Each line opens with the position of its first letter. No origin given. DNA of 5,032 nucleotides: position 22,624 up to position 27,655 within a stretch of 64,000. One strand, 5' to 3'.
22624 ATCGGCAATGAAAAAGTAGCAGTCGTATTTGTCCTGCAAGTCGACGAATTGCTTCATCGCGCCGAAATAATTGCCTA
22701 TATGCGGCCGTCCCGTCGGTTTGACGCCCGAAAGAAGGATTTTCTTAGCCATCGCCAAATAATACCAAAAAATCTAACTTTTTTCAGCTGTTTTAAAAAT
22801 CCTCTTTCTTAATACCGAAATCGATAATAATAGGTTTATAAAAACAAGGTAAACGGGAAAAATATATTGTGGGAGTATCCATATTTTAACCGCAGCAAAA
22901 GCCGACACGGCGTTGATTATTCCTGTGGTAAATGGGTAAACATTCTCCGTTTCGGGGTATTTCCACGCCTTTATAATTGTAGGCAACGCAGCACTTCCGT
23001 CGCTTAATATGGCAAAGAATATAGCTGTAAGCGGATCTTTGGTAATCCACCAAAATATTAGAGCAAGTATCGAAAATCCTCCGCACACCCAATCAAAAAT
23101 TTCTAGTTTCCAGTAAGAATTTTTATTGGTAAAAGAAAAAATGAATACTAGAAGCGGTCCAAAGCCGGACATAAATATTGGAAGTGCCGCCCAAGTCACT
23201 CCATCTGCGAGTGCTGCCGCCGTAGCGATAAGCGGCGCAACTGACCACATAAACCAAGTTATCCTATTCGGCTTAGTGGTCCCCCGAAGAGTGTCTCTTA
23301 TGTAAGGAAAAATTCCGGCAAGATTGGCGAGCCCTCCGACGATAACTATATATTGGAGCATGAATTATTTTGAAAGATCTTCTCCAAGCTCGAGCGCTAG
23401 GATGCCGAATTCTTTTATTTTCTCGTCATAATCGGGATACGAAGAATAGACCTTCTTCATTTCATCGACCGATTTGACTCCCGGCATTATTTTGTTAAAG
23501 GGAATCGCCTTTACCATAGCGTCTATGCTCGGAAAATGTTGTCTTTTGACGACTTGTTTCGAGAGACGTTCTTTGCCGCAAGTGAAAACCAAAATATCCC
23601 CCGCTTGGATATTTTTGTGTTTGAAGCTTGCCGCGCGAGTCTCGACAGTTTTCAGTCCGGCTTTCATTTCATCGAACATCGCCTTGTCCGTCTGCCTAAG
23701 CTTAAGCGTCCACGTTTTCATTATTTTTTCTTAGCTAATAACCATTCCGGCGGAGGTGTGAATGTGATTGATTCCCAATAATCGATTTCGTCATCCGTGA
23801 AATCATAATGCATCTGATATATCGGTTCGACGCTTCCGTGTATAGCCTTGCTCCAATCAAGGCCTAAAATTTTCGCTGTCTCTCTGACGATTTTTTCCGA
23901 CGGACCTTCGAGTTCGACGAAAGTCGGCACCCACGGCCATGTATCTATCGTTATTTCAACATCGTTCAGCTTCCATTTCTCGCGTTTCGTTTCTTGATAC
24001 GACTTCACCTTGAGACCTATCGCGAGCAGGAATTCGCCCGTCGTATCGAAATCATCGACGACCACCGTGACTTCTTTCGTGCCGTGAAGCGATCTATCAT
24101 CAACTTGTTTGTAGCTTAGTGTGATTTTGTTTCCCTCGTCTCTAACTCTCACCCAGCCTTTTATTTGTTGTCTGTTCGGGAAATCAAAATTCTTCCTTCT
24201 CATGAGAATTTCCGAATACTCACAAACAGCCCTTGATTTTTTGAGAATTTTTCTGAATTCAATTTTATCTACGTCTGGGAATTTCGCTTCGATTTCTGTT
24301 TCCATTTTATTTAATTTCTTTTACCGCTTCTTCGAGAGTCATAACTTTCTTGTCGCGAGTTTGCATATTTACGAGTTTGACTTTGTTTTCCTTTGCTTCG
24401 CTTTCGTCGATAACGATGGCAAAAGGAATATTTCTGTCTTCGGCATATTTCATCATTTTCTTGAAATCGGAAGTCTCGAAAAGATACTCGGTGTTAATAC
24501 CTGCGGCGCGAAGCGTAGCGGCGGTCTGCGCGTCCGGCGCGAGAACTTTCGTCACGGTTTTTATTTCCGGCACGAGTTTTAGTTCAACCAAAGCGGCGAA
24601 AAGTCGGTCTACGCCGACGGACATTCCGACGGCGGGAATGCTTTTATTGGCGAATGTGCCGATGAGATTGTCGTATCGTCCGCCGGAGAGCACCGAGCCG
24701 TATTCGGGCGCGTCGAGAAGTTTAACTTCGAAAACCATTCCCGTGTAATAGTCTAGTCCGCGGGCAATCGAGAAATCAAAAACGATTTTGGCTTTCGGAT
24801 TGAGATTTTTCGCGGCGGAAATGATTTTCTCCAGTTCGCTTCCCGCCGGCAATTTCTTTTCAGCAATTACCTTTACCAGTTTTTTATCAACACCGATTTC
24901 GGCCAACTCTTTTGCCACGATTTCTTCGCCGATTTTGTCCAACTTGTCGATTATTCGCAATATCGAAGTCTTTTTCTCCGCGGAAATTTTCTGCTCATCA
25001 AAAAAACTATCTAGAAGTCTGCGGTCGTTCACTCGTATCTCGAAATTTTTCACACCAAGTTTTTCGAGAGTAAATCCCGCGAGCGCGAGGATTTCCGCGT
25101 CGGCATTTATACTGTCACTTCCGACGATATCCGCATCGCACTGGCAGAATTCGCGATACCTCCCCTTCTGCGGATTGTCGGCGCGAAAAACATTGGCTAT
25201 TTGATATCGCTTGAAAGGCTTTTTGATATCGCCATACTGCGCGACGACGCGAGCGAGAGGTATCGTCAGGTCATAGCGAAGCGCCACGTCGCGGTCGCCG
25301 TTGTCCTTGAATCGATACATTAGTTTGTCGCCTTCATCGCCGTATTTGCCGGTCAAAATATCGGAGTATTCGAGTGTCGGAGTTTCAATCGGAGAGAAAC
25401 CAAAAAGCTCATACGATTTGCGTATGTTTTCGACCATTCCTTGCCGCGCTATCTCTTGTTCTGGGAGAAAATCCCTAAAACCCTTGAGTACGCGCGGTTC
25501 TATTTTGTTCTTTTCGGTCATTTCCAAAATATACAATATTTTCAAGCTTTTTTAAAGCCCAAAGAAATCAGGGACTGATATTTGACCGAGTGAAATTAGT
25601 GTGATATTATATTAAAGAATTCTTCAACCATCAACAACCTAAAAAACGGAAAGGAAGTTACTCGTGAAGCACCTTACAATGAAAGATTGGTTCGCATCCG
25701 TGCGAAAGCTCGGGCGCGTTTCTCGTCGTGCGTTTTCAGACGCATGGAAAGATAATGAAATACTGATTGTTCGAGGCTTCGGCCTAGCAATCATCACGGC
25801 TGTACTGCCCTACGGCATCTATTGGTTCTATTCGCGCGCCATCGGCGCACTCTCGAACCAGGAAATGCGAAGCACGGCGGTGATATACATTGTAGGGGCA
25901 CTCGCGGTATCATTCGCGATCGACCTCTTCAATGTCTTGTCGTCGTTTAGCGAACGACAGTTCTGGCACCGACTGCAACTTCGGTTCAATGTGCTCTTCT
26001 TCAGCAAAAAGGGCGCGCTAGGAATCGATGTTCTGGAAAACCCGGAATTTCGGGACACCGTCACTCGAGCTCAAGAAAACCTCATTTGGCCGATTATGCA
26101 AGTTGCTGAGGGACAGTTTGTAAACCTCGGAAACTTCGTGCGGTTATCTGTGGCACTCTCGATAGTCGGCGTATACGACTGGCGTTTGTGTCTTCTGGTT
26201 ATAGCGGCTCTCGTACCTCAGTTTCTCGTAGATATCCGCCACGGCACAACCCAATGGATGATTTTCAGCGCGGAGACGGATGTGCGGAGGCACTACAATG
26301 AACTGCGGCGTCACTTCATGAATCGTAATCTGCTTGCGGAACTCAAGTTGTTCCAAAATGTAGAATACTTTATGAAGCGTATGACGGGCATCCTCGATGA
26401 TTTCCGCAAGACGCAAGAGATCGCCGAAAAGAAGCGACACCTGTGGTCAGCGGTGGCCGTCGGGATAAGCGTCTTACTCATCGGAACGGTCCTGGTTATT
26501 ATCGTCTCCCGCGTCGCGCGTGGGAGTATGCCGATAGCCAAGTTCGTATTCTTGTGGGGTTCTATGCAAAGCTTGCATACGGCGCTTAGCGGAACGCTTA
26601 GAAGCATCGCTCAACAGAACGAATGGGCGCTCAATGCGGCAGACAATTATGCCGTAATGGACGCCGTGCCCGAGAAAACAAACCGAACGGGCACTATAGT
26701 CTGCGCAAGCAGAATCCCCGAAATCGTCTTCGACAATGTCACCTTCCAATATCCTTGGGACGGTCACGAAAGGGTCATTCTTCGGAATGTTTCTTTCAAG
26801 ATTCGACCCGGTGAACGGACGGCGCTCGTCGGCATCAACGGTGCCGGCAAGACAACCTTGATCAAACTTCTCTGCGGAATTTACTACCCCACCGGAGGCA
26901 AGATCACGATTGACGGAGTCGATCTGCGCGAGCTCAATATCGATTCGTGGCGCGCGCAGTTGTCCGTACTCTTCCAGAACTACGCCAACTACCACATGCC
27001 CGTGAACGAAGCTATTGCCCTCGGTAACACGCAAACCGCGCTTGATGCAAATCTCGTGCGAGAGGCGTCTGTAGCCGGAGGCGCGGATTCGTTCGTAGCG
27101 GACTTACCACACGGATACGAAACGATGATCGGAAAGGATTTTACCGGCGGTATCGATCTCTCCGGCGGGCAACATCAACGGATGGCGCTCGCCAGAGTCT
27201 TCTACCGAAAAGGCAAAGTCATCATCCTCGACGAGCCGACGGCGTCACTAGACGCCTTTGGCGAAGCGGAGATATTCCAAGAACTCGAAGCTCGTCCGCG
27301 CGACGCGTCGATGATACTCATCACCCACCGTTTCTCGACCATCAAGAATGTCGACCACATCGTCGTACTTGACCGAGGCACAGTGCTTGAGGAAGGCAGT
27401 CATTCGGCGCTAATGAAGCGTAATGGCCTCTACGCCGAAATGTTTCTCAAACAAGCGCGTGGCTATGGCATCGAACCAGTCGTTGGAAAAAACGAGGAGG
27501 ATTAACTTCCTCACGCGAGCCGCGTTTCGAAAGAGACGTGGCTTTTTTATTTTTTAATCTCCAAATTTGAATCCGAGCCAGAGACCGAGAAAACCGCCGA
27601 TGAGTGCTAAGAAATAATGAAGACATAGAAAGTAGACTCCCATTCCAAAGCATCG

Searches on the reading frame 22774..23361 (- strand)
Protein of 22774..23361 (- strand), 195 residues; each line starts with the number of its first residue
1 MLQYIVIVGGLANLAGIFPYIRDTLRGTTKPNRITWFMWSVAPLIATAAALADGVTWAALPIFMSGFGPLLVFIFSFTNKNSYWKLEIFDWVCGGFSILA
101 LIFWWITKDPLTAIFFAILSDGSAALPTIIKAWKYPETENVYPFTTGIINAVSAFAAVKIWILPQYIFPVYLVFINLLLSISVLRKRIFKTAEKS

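Call 92: find_encoding_contigs(protein=window:22774-23361:-, flank=3000, max_places=4)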
Protein window:22774-23361:- (195 aa): 1 contig read that carries it; 1 place shown.
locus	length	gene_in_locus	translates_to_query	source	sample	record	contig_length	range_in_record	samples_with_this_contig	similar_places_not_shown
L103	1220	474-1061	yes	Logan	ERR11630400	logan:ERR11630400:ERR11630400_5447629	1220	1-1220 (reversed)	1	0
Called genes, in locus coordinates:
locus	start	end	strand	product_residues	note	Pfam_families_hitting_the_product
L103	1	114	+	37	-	?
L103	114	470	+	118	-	-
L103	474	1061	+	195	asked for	-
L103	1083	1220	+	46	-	?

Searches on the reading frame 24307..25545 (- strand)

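Call 75: search_protein_families(library=pfam, max_evalue=0.0001, proteins=[window:24307-25545:-])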
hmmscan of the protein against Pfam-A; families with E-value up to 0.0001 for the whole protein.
window:24307-25545:- (412 aa): 4 families
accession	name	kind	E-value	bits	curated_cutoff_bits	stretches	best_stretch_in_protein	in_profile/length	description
PF13393.11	tRNA-synt_His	-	5.7e-48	164.2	25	1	22-315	1-308/308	Histidyl-tRNA synthetase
PF03129.25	HGTP_anticodon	-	5.1e-14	52.6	21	1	341-412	21-92/94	Anticodon binding domain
PF00587.30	tRNA-synt_2b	-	7.8e-07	29.8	29.3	1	77-205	1-128/179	tRNA synthetase class II core domain (G, H, P, S and T)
PF00152.25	tRNA-synt_2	-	8.6e-07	28.7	25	0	15-140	6-121/308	tRNA synthetases class II (D, K and N)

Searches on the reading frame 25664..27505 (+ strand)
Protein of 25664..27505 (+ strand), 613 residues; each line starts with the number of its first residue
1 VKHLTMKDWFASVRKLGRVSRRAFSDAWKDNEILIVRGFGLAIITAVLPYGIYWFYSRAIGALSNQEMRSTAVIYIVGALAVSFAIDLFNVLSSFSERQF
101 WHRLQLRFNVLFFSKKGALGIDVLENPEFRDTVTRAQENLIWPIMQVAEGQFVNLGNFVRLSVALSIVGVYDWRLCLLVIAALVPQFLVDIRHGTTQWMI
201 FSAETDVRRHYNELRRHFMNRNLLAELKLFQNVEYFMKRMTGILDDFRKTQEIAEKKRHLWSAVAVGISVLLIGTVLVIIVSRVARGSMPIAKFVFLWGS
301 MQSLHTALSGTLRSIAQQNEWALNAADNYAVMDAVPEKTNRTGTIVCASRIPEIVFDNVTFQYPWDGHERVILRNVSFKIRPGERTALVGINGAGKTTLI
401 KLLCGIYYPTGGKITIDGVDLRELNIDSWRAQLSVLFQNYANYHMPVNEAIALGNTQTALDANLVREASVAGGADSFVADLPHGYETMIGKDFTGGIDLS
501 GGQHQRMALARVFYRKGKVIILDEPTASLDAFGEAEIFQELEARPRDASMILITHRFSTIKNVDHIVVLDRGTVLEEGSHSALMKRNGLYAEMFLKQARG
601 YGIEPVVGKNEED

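Call 75: search_protein_families(library=pfam, max_evalue=0.0001, proteins=[window:25664-27505:+])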
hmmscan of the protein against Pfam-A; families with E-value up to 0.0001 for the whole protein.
window:25664-27505:+ (613 aa): 3 families
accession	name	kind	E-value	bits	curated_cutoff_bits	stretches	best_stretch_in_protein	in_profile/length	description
PF00005.33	ABC_tran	-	2.1e-31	109.8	25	1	373-527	1-137/137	ABC transporter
PF02463.25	SMC_N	-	2.1e-05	24.5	40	0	498-567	136-209/220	RecF/RecN/SMC N terminal domain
PF13304.12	AAA_21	-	4.3e-05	24.2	27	0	386-403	2-19/304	AAA domain, putative AbiEii toxin, Type IV TA system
